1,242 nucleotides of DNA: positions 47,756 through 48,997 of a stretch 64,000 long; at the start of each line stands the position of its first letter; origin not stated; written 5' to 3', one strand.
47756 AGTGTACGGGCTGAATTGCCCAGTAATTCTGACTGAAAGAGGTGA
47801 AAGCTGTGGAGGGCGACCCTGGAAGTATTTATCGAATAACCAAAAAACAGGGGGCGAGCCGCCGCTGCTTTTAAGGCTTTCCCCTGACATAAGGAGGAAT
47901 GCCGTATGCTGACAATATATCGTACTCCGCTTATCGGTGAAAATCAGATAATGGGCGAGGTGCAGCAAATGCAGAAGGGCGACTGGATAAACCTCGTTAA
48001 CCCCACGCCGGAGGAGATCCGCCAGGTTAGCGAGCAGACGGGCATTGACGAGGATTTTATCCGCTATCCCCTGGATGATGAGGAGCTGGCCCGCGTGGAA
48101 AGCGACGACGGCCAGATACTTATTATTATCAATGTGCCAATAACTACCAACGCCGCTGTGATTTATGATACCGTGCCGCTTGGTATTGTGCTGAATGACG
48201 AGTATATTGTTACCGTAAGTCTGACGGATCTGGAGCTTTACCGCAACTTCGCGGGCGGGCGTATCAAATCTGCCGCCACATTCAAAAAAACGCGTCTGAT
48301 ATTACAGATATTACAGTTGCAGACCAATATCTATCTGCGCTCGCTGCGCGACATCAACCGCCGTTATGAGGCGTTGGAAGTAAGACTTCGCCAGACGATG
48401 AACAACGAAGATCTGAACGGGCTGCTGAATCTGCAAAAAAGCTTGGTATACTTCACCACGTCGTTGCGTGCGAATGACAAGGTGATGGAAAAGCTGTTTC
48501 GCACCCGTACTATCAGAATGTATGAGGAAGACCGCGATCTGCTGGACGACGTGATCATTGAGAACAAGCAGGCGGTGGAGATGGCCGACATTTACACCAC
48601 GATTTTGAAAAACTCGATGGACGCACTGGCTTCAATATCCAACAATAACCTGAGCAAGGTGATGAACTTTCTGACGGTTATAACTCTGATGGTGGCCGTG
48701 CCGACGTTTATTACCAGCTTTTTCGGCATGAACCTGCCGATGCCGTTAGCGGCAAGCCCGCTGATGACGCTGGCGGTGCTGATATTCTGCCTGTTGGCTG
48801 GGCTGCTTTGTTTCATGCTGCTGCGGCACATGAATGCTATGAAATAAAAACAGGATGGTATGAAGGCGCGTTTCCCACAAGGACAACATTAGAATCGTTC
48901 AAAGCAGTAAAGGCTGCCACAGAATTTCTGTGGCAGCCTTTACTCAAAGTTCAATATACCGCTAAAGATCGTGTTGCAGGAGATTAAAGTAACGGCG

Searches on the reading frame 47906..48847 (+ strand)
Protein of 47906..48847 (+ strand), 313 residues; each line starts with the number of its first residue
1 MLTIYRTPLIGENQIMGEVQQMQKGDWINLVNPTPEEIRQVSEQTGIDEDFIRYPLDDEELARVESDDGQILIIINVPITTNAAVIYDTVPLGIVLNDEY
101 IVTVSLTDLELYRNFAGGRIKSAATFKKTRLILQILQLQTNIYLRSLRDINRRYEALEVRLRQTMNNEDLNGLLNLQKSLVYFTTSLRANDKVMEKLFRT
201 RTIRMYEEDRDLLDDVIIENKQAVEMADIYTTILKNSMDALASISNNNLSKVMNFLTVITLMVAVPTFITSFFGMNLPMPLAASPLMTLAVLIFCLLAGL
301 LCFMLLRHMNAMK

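Call 3: search_protein_families(library=pfam, proteins=[window:47906-48847:+], max_evalue=0.1)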
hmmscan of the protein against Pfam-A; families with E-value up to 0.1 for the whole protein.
window:47906-48847:+ (313 aa): 3 families
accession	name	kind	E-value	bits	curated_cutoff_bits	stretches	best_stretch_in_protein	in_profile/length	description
PF01544.23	CorA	-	3.7e-56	191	27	1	24-307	3-291/292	CorA-like Mg2+ transporter protein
PF20990.2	DUF2207_C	-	0.026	14.7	33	1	219-303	103-185/247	Predicted membrane protein (DUF2207) C-terminal domain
PF01956.21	EMC3_TMCO1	-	0.027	14.7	27.1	1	178-284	62-127/169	Integral membrane protein EMC3/TMCO1-like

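Call 4: search_protein_families(library=ncbifam, proteins=[window:47906-48847:+], max_evalue=0.1)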
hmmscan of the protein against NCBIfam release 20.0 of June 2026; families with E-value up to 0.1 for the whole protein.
window:47906-48847:+ (313 aa): 3 families
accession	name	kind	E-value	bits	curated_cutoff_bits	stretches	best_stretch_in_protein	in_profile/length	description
TIGR00383.1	corA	equivalog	8.3e-36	123.9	200.75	1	14-307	18-315/320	magnesium/cobalt transporter CorA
NF007092.0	PRK09546.1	equivalog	0.0011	18.2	292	1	172-305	186-317/327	zinc transporter ZntB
NF010604.0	PRK14000.1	equivalog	0.081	12.6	342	0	209-236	151-178/185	K(+)-transporting ATPase subunit C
